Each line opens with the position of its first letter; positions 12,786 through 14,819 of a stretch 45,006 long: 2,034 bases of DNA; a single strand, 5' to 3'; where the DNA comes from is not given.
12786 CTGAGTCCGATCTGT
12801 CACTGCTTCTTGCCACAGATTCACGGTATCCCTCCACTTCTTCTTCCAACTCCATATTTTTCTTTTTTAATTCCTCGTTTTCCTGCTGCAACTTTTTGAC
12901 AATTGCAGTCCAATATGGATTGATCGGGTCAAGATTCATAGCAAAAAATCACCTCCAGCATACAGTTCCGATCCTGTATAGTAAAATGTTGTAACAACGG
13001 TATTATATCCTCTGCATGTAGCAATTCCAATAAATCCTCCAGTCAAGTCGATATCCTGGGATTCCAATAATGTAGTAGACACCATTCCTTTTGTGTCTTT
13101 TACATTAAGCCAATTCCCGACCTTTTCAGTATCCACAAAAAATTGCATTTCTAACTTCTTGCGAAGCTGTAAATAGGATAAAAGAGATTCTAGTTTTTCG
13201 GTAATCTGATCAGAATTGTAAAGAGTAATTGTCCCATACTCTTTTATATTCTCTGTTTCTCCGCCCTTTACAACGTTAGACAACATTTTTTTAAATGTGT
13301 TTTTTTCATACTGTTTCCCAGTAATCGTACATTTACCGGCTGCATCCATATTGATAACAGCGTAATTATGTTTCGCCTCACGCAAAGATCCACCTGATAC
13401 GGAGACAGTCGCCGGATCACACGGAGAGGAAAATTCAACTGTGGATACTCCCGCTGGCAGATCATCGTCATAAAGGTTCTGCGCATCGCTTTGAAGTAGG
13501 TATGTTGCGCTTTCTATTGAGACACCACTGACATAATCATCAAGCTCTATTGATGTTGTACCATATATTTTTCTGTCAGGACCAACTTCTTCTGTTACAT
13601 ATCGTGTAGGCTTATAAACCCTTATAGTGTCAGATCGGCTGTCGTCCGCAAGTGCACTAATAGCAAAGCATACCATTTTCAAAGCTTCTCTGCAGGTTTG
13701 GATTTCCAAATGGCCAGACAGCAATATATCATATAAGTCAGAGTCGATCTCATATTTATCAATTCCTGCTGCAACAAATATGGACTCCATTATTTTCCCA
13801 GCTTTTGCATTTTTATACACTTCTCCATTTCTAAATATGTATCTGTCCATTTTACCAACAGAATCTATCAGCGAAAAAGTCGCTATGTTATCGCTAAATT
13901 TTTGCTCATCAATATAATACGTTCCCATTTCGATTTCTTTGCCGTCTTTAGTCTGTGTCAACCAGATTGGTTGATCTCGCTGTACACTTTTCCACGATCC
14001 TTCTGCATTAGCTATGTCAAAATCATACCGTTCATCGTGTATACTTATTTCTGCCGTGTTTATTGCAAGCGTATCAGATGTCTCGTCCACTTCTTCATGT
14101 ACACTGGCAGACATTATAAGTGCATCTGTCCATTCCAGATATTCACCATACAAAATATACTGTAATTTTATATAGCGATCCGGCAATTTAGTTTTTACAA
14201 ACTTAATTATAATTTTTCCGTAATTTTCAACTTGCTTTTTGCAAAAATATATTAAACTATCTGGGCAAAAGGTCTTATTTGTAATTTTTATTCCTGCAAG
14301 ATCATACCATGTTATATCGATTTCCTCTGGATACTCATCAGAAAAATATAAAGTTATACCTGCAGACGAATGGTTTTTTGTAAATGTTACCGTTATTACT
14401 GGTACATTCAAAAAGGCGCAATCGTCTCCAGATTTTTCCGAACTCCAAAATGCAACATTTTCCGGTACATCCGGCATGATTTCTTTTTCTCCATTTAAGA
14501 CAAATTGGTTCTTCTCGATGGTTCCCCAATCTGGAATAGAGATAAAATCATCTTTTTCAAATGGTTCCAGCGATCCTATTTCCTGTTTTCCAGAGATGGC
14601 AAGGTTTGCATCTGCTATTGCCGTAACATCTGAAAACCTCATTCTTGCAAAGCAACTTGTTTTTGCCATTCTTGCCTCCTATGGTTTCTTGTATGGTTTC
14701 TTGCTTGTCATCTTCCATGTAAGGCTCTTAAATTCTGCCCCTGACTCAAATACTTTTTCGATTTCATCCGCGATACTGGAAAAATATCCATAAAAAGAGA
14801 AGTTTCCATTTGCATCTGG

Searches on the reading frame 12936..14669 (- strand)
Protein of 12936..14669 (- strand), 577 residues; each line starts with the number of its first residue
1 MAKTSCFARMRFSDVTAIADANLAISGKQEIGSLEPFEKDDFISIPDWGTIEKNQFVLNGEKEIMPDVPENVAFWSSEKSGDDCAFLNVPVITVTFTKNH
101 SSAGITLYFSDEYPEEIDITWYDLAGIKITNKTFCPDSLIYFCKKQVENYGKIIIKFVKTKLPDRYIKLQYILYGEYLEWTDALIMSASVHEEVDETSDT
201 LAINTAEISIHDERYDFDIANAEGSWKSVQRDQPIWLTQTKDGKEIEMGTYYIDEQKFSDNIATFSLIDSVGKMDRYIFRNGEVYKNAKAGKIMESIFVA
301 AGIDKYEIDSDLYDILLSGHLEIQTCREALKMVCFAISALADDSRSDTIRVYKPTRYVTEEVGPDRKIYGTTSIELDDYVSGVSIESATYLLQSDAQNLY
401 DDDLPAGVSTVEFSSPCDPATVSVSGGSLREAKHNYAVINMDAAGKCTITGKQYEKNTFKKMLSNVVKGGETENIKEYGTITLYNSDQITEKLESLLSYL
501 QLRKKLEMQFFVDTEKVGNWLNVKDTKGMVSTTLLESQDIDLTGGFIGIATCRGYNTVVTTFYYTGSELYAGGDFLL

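Call 37: search_protein_families(library=phrogs, max_evalue=0.00001, proteins=[window:12936-14669:-])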
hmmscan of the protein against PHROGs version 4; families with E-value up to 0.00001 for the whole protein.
window:12936-14669:- (577 aa): 2 families
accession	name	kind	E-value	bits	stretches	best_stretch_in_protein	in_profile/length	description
phrog_13879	-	unknown function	1.7e-83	281.8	1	8-554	23-545/571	-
phrog_32744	-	unknown function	1.9e-18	67.4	1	170-546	6-362/748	-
